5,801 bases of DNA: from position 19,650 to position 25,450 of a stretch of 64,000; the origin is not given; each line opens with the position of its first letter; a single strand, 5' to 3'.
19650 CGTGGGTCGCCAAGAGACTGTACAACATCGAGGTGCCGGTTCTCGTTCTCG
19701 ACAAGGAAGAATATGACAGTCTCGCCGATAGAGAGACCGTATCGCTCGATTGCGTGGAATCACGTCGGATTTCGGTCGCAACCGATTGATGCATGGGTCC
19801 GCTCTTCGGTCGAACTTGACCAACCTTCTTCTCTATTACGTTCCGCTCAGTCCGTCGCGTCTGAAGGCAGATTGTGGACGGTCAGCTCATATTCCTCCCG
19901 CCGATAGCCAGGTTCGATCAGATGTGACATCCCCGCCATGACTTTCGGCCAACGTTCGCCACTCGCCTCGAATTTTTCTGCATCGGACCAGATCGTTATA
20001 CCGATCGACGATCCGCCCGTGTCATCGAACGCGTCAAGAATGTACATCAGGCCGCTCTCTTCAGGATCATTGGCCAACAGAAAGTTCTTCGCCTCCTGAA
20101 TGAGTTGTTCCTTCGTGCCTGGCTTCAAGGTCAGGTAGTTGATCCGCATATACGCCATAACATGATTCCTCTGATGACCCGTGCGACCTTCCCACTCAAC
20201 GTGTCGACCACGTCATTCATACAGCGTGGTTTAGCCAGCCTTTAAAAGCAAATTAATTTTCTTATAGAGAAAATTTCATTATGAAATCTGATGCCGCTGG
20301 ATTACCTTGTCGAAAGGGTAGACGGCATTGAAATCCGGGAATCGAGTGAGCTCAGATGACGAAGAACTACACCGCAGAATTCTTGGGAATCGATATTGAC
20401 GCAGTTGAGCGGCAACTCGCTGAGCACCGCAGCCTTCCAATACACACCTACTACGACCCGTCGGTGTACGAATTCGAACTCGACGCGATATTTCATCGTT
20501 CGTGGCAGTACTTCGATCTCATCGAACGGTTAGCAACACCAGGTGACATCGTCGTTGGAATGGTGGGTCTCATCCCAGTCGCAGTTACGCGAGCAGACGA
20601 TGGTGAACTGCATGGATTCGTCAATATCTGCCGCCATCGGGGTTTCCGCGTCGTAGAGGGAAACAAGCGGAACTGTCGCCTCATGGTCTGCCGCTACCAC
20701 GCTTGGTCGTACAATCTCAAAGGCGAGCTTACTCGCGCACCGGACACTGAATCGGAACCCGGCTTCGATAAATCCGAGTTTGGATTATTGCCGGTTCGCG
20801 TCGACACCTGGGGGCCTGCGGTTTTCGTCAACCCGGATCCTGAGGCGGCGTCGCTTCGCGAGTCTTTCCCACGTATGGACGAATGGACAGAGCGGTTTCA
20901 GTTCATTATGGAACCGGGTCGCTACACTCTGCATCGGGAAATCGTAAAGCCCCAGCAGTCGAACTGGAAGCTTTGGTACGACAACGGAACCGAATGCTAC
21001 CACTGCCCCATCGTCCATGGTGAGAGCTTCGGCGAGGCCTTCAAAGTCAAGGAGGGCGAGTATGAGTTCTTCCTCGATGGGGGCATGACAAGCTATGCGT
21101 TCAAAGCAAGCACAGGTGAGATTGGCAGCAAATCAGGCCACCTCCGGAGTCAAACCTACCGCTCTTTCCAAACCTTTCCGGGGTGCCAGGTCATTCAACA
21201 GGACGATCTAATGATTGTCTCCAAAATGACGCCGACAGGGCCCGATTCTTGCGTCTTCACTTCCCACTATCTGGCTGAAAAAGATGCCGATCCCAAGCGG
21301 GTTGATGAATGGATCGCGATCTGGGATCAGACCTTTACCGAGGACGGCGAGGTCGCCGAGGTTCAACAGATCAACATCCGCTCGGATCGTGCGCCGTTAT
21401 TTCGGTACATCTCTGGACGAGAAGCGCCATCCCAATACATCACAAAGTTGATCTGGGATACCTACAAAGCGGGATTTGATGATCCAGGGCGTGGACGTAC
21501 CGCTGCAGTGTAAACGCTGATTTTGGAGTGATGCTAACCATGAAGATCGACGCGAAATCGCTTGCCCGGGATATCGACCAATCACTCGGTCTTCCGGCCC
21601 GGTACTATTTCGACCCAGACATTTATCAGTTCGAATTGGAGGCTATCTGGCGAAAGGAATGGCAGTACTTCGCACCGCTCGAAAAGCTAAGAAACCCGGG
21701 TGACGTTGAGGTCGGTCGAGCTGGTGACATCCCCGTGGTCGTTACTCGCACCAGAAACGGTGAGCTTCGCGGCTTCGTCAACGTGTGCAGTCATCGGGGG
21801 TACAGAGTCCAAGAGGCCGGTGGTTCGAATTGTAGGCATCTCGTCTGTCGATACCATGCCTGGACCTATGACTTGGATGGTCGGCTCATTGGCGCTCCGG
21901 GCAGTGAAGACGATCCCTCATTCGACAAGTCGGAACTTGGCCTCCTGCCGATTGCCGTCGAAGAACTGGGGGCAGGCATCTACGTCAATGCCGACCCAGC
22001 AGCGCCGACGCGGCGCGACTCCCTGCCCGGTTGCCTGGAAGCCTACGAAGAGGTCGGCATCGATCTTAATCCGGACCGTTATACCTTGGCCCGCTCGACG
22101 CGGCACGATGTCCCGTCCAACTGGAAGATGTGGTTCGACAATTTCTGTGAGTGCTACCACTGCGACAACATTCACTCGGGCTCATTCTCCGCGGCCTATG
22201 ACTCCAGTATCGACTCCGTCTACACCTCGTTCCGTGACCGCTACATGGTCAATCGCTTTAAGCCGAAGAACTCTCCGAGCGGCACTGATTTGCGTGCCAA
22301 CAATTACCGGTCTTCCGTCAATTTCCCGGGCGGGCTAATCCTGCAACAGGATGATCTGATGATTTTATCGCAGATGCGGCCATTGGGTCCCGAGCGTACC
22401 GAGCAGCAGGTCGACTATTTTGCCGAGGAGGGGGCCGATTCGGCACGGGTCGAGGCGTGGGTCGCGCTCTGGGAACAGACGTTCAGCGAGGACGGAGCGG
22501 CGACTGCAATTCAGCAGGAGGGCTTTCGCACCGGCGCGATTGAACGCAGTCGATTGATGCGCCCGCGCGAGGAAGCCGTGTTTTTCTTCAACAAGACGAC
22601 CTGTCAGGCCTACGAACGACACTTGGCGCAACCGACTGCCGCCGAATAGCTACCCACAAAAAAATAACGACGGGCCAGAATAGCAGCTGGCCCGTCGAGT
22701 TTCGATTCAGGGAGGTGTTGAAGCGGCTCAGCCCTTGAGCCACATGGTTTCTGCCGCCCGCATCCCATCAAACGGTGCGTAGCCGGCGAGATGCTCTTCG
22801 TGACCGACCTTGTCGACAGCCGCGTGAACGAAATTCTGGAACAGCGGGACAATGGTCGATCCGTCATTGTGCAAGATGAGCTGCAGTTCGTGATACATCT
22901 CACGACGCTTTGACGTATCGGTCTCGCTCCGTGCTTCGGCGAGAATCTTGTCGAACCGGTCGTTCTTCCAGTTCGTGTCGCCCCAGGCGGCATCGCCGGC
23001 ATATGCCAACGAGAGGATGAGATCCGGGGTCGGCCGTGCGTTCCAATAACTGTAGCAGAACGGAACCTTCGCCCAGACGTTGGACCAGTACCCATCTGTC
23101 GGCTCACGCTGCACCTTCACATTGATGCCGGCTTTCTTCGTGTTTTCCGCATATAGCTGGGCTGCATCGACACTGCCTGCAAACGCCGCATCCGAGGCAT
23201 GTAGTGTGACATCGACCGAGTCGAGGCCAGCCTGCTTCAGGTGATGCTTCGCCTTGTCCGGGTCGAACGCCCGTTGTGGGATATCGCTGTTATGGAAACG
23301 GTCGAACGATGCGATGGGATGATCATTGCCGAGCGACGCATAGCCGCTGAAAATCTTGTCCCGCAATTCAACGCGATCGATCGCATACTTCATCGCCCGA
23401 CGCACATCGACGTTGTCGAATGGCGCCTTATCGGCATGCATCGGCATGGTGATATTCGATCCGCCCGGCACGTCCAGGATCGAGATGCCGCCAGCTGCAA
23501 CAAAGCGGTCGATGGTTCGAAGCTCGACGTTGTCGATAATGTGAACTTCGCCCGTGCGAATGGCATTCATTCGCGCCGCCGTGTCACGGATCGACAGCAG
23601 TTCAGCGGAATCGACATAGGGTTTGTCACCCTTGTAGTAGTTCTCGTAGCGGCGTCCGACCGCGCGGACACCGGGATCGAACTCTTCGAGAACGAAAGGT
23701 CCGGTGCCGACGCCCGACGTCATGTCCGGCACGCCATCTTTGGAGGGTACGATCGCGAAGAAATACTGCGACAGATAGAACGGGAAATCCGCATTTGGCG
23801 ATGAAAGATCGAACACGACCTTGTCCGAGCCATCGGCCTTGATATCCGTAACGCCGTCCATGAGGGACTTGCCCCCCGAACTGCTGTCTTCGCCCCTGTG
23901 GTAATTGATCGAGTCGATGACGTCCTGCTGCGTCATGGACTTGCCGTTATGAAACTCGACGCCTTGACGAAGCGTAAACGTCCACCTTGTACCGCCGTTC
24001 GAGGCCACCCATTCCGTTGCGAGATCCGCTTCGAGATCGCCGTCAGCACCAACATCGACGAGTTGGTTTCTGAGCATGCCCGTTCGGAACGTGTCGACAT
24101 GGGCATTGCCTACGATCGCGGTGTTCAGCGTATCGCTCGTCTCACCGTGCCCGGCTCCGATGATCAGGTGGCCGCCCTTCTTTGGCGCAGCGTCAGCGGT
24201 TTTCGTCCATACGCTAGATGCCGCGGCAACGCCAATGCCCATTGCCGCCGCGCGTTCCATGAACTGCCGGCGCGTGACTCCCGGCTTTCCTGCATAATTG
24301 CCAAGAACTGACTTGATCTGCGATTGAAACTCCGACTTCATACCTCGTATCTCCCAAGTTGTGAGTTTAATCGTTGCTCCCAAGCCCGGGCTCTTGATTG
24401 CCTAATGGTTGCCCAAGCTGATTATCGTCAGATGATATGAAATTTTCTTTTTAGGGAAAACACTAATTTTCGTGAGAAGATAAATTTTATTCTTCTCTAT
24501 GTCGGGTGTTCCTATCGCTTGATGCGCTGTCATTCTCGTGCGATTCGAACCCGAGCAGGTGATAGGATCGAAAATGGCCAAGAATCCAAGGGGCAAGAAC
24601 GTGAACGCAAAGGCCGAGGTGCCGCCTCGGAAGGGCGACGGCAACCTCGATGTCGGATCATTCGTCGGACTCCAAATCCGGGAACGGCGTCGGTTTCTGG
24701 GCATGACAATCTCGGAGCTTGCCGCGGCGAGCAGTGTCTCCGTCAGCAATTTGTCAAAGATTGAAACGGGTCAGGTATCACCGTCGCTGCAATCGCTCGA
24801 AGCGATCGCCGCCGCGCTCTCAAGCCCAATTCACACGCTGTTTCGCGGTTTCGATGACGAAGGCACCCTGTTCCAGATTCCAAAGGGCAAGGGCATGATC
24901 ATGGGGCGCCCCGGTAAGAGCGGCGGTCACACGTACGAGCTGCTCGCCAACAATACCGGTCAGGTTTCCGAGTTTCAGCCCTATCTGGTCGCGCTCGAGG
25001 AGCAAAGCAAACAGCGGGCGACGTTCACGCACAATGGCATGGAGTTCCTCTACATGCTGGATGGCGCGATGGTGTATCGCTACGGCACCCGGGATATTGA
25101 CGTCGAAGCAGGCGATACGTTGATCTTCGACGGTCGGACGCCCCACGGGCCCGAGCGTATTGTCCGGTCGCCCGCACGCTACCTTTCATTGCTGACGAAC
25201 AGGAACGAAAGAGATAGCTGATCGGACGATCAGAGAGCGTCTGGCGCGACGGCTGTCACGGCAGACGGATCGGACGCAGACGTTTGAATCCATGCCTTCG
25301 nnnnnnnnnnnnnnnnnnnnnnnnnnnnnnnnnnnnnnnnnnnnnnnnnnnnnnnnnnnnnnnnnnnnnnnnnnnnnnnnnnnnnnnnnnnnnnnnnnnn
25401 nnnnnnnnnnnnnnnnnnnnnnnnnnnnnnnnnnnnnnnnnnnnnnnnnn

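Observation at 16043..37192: One 21-bp AT-rich palindrome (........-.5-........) sits in all five divergent promoter regions of the catabolic island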

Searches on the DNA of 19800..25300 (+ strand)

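Call 17: search_dna_similar(query=window:19800-25300:+, collection=plasmids, mode=near, max_rows=15)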
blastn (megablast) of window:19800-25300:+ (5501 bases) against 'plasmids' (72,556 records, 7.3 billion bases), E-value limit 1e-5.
No match.
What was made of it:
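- Tried and rejected: A megablast of 19.8-25.3 kb against PLSDB plasmids gave no match, so there is no evidence that the island is a known plasmid (call 17).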

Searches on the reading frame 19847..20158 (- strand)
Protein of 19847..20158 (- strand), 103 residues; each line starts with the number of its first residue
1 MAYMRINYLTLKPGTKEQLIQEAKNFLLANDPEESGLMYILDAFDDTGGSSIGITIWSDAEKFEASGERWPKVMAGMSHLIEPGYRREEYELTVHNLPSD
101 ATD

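Call 9: search_protein_families(library=pfam, proteins=[window:19847-20158:-])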
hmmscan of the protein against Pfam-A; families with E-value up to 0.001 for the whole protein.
window:19847-20158:- (103 aa): 0 families

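Call 84: search_protein_families(library=pfam, proteins=[window:19847-20158:-], max_evalue=0.00001)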
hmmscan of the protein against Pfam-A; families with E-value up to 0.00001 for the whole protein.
window:19847-20158:- (103 aa): 0 families

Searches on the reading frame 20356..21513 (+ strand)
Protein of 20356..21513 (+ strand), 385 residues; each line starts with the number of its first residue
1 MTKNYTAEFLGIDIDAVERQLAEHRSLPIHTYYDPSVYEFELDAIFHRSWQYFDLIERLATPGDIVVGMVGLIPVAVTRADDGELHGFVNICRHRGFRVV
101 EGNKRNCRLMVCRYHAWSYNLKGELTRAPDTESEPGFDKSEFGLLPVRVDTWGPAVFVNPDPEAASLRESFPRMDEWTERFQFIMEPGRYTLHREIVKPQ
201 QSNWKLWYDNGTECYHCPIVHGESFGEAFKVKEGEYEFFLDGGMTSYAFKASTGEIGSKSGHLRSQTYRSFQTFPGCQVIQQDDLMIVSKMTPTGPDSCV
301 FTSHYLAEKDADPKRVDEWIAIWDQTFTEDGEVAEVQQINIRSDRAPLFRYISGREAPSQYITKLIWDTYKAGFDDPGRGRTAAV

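Call 9: search_protein_families(library=pfam, proteins=[window:20356-21513:+])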
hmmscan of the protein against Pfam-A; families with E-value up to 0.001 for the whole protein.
window:20356-21513:+ (385 aa): 2 families
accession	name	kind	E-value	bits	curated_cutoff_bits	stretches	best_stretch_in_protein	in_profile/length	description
PF00848.25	Ring_hydroxyl_A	-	2.7e-19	70.3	24.9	1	191-348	5-184/208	Ring hydroxylating alpha subunit (catalytic domain)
PF00355.32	Rieske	-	7.6e-14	51.8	20.3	1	50-133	2-83/88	Rieske [2Fe-2S] domain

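Call 55: search_protein_families(library=ncbifam, proteins=[window:20356-21513:+], max_evalue=1e-10)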
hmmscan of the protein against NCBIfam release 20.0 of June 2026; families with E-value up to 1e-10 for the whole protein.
window:20356-21513:+ (385 aa): 5 families
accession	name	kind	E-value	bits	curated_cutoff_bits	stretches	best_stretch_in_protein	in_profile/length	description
NF058607.1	GlBtMonoOxGbcA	equivalog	4.1e-40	137.5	670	1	21-224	27-225/420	glycine betaine monooxygenase oxygenase subunit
NF041684.1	ant_diox_AndAc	equivalog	2.2e-26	92.4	750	1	26-221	22-222/418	anthranilate 1,2-dioxygenase large subunit AndAc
NF042946.1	3PPDioc_HcaE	equivalog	2.5e-26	92.7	830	1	30-180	19-172/450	3-phenylpropionate/cinnamic acid dioxygenase subunit alpha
TIGR03228.1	anthran_1_2_A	equivalog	1.6e-23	83.1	671.9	1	32-222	21-214/438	anthranilate 1,2-dioxygenase large subunit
TIGR03229.1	benzo_1_2_benA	equivalog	5.2e-17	61.8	780.95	1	31-223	20-217/433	benzoate 1,2-dioxygenase large subunit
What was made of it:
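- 20356..22649 (+): Two GbcA-like Rieske oxygenase alpha subunits, a target unit transcribed from O2. Calls 9 and 55 (best NCBIfam match is GbcA, far below its cutoff).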

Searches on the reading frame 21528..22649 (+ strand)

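Call 9: search_protein_families(library=pfam, proteins=[window:21528-22649:+])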
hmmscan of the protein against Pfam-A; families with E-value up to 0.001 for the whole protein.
window:21528-22649:+ (373 aa): 2 families
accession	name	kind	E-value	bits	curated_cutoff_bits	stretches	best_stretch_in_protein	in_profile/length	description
PF00848.25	Ring_hydroxyl_A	-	3.2e-21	76.6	24.9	1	183-358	2-202/208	Ring hydroxylating alpha subunit (catalytic domain)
PF00355.32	Rieske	-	2.6e-16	59.7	20.3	1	44-128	1-83/88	Rieske [2Fe-2S] domain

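Call 55: search_protein_families(library=ncbifam, proteins=[window:21528-22649:+], max_evalue=1e-10)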
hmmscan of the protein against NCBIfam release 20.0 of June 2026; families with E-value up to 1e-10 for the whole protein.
window:21528-22649:+ (373 aa): 5 families
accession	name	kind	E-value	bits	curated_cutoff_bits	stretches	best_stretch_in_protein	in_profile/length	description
NF058607.1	GlBtMonoOxGbcA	equivalog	3.4e-37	127.9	670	1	13-219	24-225/420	glycine betaine monooxygenase oxygenase subunit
NF042946.1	3PPDioc_HcaE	equivalog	1.4e-24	86.9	830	1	24-218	18-216/450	3-phenylpropionate/cinnamic acid dioxygenase subunit alpha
TIGR03228.1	anthran_1_2_A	equivalog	9.7e-24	83.9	671.9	1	27-218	21-215/438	anthranilate 1,2-dioxygenase large subunit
NF041684.1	ant_diox_AndAc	equivalog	3.2e-23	82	750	1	22-216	23-222/418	anthranilate 1,2-dioxygenase large subunit AndAc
TIGR03229.1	benzo_1_2_benA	equivalog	3.9e-19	68.8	780.95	1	26-123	20-117/433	benzoate 1,2-dioxygenase large subunit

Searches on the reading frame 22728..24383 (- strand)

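Call 9: search_protein_families(library=pfam, proteins=[window:22728-24383:-])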
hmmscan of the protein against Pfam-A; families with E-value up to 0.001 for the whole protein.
window:22728-24383:- (551 aa): 1 family
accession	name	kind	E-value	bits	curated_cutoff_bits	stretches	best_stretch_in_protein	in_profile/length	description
PF00496.27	SBP_bac_5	-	3.3e-76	257.2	32.4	1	117-455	2-354/368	Bacterial extracellular solute-binding proteins, family 5 Middle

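Call 55: search_protein_families(library=ncbifam, proteins=[window:22728-24383:-], max_evalue=1e-10)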
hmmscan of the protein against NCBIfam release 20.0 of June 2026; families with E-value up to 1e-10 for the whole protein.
window:22728-24383:- (551 aa): 10 families
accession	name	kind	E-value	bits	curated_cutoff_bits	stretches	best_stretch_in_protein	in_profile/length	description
NF045468.1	Opp5A_nikA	equivalog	1.2e-40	139.4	600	1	99-526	40-469/488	nickel ABC transporter substrate-binding protein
NF045467.1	Opp4A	equivalog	3.3e-30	104.9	650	1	223-525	206-537/556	oligopeptide ABC transporter substrate-binding protein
TIGR02294.1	nickel_nikA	equivalog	5.3e-27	94.5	393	1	101-389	32-329/501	nickel ABC transporter substrate-binding protein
NF043070.1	DppA_dipep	equivalog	2.2e-24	85.9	1005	1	106-512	62-502/535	dipeptide ABC transporter periplasmic-binding protein DppA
NF011689.0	PRK15109.1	equivalog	5.7e-23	81.4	560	1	94-515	56-508/547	ABC transporter substrate-binding protein SapA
NF011942.0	PRK15413.1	equivalog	2.8e-22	79.1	594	1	112-521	66-488/512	glutathione ABC transporter substrate-binding protein GsiB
NF047575.1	opine_bind_CntA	exception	1.2e-17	63.7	800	1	101-388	62-361/535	staphylopine-dependent metal ABC transporter substrate-binding lipoprotein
TIGR04028.1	SBP_KPN_01854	hypoth_equivalog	1.9e-14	53.2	468.5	1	117-389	44-333/509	TIGR04028 family ABC transporter substrate-binding protein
NF007287.0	PRK09755.1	equivalog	1e-12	47.7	1098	0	225-518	207-505/535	ABC transporter substrate-binding protein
NF011684.0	PRK15104.1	equivalog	1.7e-12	46.8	947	0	225-525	212-518/543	oligopeptide ABC transporter substrate-binding protein OppA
